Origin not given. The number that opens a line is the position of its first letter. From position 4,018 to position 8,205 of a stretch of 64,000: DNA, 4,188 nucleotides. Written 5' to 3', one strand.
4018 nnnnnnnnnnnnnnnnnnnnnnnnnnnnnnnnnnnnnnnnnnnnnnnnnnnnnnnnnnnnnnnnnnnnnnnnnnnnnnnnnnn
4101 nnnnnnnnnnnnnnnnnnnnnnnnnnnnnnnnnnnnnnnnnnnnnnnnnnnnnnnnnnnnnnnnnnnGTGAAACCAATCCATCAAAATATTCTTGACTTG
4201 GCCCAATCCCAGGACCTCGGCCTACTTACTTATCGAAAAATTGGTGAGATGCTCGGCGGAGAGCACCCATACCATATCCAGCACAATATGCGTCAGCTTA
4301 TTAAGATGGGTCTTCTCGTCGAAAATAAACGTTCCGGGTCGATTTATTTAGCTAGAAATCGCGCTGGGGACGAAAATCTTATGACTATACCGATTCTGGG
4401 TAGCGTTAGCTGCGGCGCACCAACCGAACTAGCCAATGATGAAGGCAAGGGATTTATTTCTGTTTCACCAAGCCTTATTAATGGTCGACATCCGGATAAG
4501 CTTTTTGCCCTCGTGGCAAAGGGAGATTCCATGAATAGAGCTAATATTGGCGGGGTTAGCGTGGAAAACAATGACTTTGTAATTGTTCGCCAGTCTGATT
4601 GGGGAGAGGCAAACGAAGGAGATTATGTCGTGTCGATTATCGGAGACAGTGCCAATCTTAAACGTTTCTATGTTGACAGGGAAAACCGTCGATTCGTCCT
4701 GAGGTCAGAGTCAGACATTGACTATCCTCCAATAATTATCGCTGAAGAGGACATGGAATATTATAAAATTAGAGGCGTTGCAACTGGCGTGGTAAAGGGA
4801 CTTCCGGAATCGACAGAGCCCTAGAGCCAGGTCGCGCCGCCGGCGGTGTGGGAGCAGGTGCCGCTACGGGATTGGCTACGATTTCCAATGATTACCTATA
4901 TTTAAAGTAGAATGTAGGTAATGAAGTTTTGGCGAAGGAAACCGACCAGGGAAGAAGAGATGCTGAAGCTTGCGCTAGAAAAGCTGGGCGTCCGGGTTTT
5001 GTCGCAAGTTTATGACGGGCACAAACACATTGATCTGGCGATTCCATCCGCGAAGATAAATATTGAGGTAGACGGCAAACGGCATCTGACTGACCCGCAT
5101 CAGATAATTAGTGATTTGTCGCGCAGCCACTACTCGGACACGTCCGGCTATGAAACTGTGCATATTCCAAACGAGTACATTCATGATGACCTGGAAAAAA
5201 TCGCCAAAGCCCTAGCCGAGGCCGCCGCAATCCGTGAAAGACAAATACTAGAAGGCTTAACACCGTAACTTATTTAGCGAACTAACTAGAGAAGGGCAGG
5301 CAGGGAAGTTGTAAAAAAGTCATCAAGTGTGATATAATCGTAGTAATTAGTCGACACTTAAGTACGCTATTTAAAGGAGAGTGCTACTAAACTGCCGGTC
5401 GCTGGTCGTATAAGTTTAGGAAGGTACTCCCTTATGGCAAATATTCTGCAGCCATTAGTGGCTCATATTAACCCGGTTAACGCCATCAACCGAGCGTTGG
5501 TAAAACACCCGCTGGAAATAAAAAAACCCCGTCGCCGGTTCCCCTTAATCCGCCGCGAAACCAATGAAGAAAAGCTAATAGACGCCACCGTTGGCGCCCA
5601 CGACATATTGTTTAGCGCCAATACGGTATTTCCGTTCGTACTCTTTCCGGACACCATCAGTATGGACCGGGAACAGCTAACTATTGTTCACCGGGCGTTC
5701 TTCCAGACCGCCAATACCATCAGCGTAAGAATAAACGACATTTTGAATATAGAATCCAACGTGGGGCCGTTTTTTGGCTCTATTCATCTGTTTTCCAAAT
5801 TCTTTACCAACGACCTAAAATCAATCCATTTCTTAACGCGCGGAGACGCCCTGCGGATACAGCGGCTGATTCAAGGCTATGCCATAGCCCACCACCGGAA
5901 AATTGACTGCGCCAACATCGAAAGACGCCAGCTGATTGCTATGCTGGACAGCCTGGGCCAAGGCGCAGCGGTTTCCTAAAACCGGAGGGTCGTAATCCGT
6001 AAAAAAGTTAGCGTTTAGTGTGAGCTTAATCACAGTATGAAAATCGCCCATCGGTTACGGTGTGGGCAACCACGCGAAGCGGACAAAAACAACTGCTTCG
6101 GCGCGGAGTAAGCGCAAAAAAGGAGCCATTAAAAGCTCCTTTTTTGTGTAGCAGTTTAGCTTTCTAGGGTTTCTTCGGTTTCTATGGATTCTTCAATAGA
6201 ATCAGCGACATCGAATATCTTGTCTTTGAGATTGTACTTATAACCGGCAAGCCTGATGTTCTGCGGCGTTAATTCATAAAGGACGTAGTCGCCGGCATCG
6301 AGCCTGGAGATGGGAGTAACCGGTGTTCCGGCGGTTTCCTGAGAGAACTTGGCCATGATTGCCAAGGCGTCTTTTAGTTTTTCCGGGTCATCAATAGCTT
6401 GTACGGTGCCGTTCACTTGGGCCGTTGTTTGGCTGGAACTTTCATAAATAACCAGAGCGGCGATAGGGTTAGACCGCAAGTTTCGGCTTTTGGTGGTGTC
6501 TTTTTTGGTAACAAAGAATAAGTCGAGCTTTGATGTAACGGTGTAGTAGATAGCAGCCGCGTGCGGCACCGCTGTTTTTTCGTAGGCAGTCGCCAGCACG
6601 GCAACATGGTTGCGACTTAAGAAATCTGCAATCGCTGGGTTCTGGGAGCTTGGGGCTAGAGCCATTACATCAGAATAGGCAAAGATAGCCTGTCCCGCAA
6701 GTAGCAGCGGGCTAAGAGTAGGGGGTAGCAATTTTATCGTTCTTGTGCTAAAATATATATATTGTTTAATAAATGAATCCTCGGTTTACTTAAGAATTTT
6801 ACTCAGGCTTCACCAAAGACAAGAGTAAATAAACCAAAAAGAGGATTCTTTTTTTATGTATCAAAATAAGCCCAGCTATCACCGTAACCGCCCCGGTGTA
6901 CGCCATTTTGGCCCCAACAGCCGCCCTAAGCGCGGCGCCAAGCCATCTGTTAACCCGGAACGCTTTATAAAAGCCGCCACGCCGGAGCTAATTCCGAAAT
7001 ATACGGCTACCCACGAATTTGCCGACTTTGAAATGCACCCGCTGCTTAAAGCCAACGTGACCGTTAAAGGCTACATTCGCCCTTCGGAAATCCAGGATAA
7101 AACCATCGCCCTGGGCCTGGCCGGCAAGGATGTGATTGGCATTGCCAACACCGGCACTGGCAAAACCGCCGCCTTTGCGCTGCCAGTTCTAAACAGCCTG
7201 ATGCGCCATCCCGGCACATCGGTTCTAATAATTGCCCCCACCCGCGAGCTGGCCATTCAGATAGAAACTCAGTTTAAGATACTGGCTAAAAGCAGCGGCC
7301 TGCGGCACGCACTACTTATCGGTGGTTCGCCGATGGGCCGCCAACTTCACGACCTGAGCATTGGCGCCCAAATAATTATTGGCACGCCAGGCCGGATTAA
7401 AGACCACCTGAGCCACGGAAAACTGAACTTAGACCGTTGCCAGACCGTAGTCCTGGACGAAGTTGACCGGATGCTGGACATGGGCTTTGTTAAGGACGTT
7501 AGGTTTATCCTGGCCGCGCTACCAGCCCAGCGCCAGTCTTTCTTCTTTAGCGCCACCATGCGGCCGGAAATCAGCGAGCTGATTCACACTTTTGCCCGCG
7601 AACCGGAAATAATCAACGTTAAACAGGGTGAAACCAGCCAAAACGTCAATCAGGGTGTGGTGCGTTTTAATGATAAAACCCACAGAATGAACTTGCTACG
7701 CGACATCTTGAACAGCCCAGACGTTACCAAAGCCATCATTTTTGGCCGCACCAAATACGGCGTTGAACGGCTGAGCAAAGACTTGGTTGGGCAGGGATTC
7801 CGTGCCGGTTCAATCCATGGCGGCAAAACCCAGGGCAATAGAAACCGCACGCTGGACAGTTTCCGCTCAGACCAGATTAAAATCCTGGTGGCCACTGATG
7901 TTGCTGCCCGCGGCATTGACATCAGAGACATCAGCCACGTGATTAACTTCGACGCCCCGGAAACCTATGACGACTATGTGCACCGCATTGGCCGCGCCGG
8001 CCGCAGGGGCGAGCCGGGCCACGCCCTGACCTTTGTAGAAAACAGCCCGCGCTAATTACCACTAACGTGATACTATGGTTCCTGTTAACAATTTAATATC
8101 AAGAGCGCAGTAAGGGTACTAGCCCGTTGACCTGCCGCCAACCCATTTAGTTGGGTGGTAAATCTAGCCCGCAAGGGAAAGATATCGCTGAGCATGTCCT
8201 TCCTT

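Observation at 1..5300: AT-rich accessory island packed with defence-type genes at the left window edge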

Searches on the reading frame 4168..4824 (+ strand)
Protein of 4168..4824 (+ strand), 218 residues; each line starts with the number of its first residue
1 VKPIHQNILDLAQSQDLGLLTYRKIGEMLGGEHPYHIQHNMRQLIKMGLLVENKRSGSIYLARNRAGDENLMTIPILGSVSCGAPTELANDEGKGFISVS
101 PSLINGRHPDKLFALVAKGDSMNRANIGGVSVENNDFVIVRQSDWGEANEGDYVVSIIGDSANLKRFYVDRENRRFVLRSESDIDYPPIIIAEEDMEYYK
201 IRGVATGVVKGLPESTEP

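Call 3: search_protein_families(library=pfam, proteins=[window:4168-4824:+], max_evalue=0.1)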
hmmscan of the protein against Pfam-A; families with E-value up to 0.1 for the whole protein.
window:4168-4824:+ (218 aa): 1 family
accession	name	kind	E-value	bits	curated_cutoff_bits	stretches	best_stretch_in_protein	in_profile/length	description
PF00717.28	Peptidase_S24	-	5.7e-16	58.7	23.3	1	75-197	1-110/116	Peptidase S24-like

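Call 4: search_protein_families(library=padloc, proteins=[window:4168-4824:+], max_evalue=0.1)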
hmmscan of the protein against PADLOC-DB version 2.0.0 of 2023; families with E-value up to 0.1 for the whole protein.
window:4168-4824:+ (218 aa): 0 families

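Call 14: search_protein_families(library=ncbifam, proteins=[window:4168-4824:+], max_evalue=0.01)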
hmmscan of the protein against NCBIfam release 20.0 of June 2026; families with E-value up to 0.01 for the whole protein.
window:4168-4824:+ (218 aa): 2 families
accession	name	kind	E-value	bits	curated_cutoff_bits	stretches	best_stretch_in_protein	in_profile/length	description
TIGR00498.1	lexA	equivalog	7.7e-16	58.3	110.95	1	21-210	27-200/203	transcriptional repressor LexA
NF007621.2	PRK10276.1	subfamily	7.9e-09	35.6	110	1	89-210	8-115/115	translesion error-prone DNA polymerase V autoproteolytic subunit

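Call 46: find_homologous_proteins(query=window:4168-4824:+, max_evalue=1e-8)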
Query window:4168-4824:+ (218 aa): 67 proteins with E <= 1e-8 among 242 candidates.
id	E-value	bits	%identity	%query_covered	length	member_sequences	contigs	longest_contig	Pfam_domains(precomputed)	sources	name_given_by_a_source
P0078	2.0e-140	483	100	100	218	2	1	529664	PF00717.29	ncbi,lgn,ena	-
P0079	7.8e-95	334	68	98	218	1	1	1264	PF00717.29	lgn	-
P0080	2.3e-89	316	66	100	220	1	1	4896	PF00717.29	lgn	-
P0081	1.1e-79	285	61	97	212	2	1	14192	PF00717.29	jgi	jgi:SOS-response transcriptional repressor LexA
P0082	7.9e-79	282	60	98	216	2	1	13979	PF00717.29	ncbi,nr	ncbi:MAG TPA: S24 family peptidase [Candidatus Saccharimonadales bacterium]|nr:S24 family peptidase 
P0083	1.7e-74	268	56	98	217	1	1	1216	PF00717.29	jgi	jgi:repressor LexA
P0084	1.1e-72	262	57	97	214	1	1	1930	PF00717.29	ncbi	-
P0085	2.5e-72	261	57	98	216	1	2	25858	PF00717.29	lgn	-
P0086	1.7e-70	255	55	98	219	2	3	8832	PF00717.29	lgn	-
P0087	9.9e-62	226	55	94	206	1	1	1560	PF00717.29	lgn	-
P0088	3.1e-59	218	48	97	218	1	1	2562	PF00717.29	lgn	-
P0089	3.5e-56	208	46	97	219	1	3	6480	PF00717.29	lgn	-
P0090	6.9e-56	207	51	94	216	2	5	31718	PF00717.29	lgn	-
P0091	2.4e-53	199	48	97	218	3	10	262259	PF00717.29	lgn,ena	-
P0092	5.6e-53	198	49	94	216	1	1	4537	PF00717.29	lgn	-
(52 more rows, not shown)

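Call 48: find_encoding_contigs(protein=P0081, flank=6000, max_places=1)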
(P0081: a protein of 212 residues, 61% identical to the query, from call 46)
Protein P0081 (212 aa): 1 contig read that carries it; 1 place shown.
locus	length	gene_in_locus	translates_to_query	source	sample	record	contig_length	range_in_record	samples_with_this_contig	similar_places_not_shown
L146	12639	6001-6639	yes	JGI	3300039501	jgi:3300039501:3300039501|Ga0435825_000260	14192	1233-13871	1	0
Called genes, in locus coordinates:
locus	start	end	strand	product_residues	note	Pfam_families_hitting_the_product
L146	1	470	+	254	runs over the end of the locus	PF18761:Heliorhodopsin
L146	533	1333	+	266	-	PF12686:DUF3800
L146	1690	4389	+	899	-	PF04313:HSDR_N (faint), PF02384:N6_Mtase, PF01170:UPF0020 (faint), PF20473:MmeI_Mtase, PF07669:Eco57I, PF12950:TaqI_C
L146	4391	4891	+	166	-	-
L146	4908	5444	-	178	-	-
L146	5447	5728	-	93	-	-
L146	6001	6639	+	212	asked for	PF00717:Peptidase_S24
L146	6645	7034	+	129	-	PF01894:YjbQ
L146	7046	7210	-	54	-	-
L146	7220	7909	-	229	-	PF06414:Zeta_toxin, PF13671:AAA_33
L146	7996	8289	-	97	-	-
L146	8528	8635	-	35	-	-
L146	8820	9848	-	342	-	-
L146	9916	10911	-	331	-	PF01595:CNNM, PF00571:CBS (faint)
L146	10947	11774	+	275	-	PF00561:Abhydrolase_1, PF12146:Hydrolase_4, PF12697:Abhydrolase_6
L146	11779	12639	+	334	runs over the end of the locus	PF03741:TerC, PF04332:DUF475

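Call 49: find_encoding_contigs(protein=P0082, flank=6000, max_places=1)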
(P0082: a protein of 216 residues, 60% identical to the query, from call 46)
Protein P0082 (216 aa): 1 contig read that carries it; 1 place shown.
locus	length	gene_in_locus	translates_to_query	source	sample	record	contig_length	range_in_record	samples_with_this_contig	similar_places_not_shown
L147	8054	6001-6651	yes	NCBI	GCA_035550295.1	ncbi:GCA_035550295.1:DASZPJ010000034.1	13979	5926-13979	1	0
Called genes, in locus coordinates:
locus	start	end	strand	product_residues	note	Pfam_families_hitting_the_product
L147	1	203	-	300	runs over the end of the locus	PF00005:ABC_tran, PF13304:AAA_21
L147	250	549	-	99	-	-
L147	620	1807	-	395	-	PF05496:RuvB_N, PF13191:AAA_16 (faint), PF13401:AAA_22 (faint), PF00004:AAA, PF07728:AAA_5 (faint), PF13173:AAA_14 (weak), PF16193:AAA_assoc_2, PF12002:MgsA_C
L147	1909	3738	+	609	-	PF00009:GTP_EFTU, PF01926:MMR_HSR1 (weak), PF03144:GTP_EFTU_D2, PF22042:EF-G_D2, PF00679:EFG_C, PF21018:BipA_C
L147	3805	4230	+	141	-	PF00903:Glyoxalase (weak), PF18029:Glyoxalase_6 (weak)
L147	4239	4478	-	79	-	-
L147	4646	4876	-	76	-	-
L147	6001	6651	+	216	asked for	PF00717:Peptidase_S24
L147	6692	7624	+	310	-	-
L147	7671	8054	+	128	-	?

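Call 50: find_encoding_contigs(protein=P0085, flank=6000, max_places=1)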
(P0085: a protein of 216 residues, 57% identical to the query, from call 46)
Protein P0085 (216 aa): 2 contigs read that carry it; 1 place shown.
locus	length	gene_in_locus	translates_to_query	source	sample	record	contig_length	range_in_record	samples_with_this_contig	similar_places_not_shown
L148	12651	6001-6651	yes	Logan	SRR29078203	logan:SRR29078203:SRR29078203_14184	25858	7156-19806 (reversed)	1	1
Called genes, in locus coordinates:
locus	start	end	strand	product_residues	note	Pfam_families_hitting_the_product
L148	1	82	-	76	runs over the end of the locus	-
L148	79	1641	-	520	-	PF00118:Cpn60_TCP1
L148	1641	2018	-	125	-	-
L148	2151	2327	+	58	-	-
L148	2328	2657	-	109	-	-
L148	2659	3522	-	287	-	PF19264:DUF5907 (weak)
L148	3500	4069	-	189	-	PF01844:HNH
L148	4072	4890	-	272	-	-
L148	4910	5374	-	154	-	-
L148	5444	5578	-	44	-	-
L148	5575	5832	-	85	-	-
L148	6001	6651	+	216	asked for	PF00717:Peptidase_S24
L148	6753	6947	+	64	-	-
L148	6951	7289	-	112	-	PF00571:CBS (weak)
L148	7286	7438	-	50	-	-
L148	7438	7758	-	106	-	-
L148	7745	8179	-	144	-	-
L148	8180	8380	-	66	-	-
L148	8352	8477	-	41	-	-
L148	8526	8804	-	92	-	-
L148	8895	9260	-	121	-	-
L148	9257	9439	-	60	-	-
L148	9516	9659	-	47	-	-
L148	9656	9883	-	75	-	-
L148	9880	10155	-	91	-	-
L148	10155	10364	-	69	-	-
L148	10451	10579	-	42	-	-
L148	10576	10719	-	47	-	-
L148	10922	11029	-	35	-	-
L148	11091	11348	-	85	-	-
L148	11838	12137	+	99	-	-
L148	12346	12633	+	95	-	-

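Call 51: find_encoding_contigs(protein=P0091, flank=6000, max_places=1)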
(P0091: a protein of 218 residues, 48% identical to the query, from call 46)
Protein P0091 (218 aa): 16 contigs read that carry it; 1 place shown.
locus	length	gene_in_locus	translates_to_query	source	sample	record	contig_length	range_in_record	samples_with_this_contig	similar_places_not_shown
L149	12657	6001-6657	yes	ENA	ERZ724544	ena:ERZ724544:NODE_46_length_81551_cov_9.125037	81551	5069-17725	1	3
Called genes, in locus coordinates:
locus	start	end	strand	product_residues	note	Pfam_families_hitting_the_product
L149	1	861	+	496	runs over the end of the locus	PF12072:RNase_Y_N, PF13083:KH_KhpA-B (faint), PF00013:KH_1 (weak), PF08668:HDOD (faint), PF01966:HD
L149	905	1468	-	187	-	-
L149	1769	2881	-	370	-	PF03235:GmrSD_N, PF01844:HNH, PF14279:HNH_5 (weak)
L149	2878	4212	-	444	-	-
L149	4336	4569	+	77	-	PF13560:HTH_31, PF01381:HTH_3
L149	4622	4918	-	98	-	-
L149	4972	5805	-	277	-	PF12686:DUF3800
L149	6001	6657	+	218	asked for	PF00717:Peptidase_S24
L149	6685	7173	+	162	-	-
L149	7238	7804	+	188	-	PF08922:DUF1905, PF13376:OmdA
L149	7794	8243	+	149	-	-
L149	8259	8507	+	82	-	-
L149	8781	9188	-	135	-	-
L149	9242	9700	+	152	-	PF00578:AhpC-TSA, PF08534:Redoxin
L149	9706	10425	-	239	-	PF07685:GATase_3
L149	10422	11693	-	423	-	PF08245:Mur_ligase_M, PF08353:MurT_C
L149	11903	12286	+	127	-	-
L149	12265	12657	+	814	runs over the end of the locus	PF13191:AAA_16 (weak), PF20030:bpMoxR (faint), PF00004:AAA (weak), PF17871:AAA_lid_9 (weak), PF00004:AAA, PF07724:AAA_2, PF07728:AAA_5, PF10431:ClpB_D2-small, +2 more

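Call 92: search_protein_families(library=pfam, proteins=[L146:5447-5728:-, L146:4391-4891:+, L147:5455-5658:-, L147:5176-5442:-, L148:5575-5832:-], max_evalue=0.05)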
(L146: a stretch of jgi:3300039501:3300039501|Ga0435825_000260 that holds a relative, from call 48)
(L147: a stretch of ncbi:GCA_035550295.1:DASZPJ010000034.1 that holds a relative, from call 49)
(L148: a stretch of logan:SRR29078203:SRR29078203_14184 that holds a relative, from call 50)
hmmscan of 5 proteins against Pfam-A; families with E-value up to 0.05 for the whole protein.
L146:5447-5728:- (93 aa): 1 family
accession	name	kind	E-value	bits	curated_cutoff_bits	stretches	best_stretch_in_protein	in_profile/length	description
PF14452.12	Multi_ubiq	-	0.00093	19.8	24.5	1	16-74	3-63/69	Multiubiquitin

L146:4391-4891:+ (166 aa): 2 families
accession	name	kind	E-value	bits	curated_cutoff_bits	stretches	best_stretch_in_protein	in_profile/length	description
PF11875.14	DnaJ-like_C11_C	-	6.8e-05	23.1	27.1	1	94-158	63-132/132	DnaJ-like protein C11, C-terminal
PF02687.27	FtsX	-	0.027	15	25.5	1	18-83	55-118/120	FtsX-like permease C-terminal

L147:5455-5658:- (67 aa): 0 families

L147:5176-5442:- (88 aa): 1 family
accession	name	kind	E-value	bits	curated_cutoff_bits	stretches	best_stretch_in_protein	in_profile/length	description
PF01844.29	HNH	-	2e-07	31.5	21.4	1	49-78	14-43/47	HNH endonuclease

L148:5575-5832:- (85 aa): 1 family
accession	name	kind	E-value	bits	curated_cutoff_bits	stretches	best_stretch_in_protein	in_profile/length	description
PF08774.17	VRR_NUC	-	0.00022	21.7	23.8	1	36-73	78-114/116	VRR-NUC domain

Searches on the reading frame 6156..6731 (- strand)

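Call 3: search_protein_families(library=pfam, proteins=[window:6156-6731:-], max_evalue=0.1)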
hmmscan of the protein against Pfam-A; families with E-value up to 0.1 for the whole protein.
window:6156-6731:- (191 aa): 4 families
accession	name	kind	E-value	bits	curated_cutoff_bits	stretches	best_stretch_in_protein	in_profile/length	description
PF01243.27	PNPOx_N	-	3.9e-15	56.7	28.1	1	32-160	3-117/120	Pyridoxamine 5'-phosphate oxidase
PF16242.11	Pyrid_ox_like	-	7.7e-08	32.4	28.8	1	34-122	6-94/149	Pyridoxamine 5'-phosphate oxidase like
PF12900.13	Pyridox_ox_2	-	9e-07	29.4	27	1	33-158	4-135/140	Pyridoxamine 5'-phosphate oxidase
PF04299.18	FMN_bind_2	-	0.099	12.8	22.4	0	103-137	107-141/168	Putative FMN-binding domain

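Call 4: search_protein_families(library=padloc, proteins=[window:6156-6731:-], max_evalue=0.1)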
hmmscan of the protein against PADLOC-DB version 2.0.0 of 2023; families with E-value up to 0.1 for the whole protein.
window:6156-6731:- (191 aa): 0 families

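Call 14: search_protein_families(library=ncbifam, proteins=[window:6156-6731:-], max_evalue=0.01)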
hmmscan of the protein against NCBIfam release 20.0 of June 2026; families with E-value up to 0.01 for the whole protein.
window:6156-6731:- (191 aa): 6 families
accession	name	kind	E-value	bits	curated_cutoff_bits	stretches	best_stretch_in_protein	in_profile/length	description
TIGR03618.1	Rv1155_F420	subfamily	1.4e-12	48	79.05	1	35-131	2-100/127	TIGR03618 family F420-dependent PPOX class oxidoreductase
NF038138.1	phena_PhzG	equivalog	1.2e-05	25.1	270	1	43-118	41-115/206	phenazine biosynthesis FMN-dependent oxidase PhzG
TIGR00558.3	pdxH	equivalog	0.00011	21.9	180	1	41-117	21-96/190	pyridoxamine 5'-phosphate oxidase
TIGR03666.1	Rv2061_F420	subfamily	0.00038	20.1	84.9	1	41-159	11-129/132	PPOX class F420-dependent oxidoreductase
NF002900.0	PRK03467.1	equivalog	0.00068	19.4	176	1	33-111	9-84/150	YhbP family protein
NF004231.0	PRK05679.1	subfamily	0.00096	18.6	129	1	43-117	47-120/213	pyridoxal 5'-phosphate synthase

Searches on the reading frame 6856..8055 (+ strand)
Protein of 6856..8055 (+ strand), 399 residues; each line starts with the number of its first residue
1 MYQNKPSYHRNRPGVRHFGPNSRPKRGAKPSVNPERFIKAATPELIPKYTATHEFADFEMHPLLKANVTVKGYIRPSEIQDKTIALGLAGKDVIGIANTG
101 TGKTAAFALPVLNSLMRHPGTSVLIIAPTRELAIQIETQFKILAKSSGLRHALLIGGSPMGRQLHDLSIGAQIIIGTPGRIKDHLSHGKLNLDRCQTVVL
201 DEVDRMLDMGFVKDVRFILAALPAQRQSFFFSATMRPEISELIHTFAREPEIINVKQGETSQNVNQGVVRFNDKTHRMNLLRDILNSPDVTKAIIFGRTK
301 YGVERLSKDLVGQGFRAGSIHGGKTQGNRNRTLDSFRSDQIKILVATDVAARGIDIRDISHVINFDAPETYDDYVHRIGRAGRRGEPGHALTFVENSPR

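Call 11: find_related_loci(query=window:6856-8055:+, collection=genome_contigs, flank=10000)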
Query window:6856-8055:+ (399 aa) in genome_contigs; peptide patterns used: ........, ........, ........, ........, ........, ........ (x = any residue, [..] = any of these).
505 stretches matched a pattern; 467 encode a relative of the query (tblastn E <= 1e-3); the best 80 are kept; 80 distinct loci.
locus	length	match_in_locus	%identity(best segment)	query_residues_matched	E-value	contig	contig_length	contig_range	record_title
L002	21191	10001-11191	68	1-395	4e-178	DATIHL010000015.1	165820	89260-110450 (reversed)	MAG TPA_asm: Candidatus Saccharimonadales bacterium isolate SMAG_U15637 k141_1185538, whole genome shotgun sequence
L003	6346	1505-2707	67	1-398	4e-178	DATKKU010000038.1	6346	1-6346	MAG TPA_asm: Candidatus Binatia bacterium isolate SMAG_U14666 k141_3680431, whole genome shotgun sequence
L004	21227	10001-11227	61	1-396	3e-165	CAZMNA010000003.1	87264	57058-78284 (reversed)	MAG TPA_asm: uncultured Candidatus Saccharibacteria bacterium isolate binchicken_co241_136 genome assembly, contig: NODE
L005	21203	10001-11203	61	1-396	2e-160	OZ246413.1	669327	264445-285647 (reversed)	MAG: uncultured Candidatus Saccharibacteria bacterium isolate SRP292972_co1_20 genome assembly, chromosome: 1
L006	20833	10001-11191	61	1-394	3e-160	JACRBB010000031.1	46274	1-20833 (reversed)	MAG: Candidatus Saccharibacteria bacterium isolate NC_groundwater_1609_Pr3_B-0.1um_49_10 SR-2_scaffold_141_3594030, whol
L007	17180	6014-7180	62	5-398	3e-159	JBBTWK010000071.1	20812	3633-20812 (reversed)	MAG: Patescibacteria group bacterium isolate H41-bin145_1 H41_bin145_1_000000000071, whole genome shotgun sequence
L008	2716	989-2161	62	9-398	1e-168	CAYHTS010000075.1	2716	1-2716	MAG TPA_asm: uncultured Candidatus Saccharibacteria bacterium isolate ERP119705_co17_18 genome assembly, contig: NODE_84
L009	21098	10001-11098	56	31-395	3e-132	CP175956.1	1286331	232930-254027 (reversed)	MAG: Candidatus Moraniibacteriota bacterium isolate MKparc2 chromosome, complete genome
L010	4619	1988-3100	56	26-396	2e-132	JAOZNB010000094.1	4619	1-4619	MAG: Candidatus Moraniibacteriota bacterium isolate GMC4_bin_51 GMC4_38200_length_4619_cov_7.602542, whole genome shotgu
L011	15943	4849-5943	52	31-395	2e-126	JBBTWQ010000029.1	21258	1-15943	MAG: Patescibacteria group bacterium isolate H41-bin014_1 H41_bin014_1_000000000029, whole genome shotgun sequence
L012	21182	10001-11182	51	2-394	5e-126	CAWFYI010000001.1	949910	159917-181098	MAG: uncultured Candidatus Saccharibacteria bacterium isolate MFD05442.bin.1.25 genome assembly, contig: contig_18630, w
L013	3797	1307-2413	54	26-394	5e-128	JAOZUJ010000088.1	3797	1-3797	MAG: Candidatus Moraniibacteriota bacterium isolate GMC8.concoct.3 GMC8_38596_length_3797_cov_8.449225, whole genome sho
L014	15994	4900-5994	52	31-395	3e-125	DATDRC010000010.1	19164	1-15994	MAG TPA_asm: Patescibacteria group bacterium isolate SMAG_U7967 k141_1171716, whole genome shotgun sequence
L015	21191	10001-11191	49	1-396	4e-123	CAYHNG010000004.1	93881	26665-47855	MAG TPA_asm: uncultured Pseudomonadales bacterium isolate ERP119705_co13_615 genome assembly, contig: NODE_268_length_93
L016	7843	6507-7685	50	8-398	3e-123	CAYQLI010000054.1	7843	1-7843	MAG TPA_asm: uncultured Pseudomonadales bacterium isolate SRP119689_co1_317 genome assembly, contig: NODE_14849_length_7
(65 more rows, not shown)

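Call 79: search_protein_families(library=pfam, proteins=[window:6856-8055:+], max_evalue=0.00001)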
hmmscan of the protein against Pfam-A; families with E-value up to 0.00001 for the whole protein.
window:6856-8055:+ (399 aa): 3 families
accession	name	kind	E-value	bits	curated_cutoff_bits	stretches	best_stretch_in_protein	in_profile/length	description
PF00270.35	DEAD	-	1.1e-45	155.8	26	1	78-241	2-166/167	DEAD/DEAH box helicase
PF00271.37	Helicase_C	-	2.2e-31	108.8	23.5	1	278-385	3-110/110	Helicase conserved C-terminal domain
PF04851.21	ResIII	-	2.5e-06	27.9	22.5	1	96-235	29-162/164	Type III restriction enzyme, res subunit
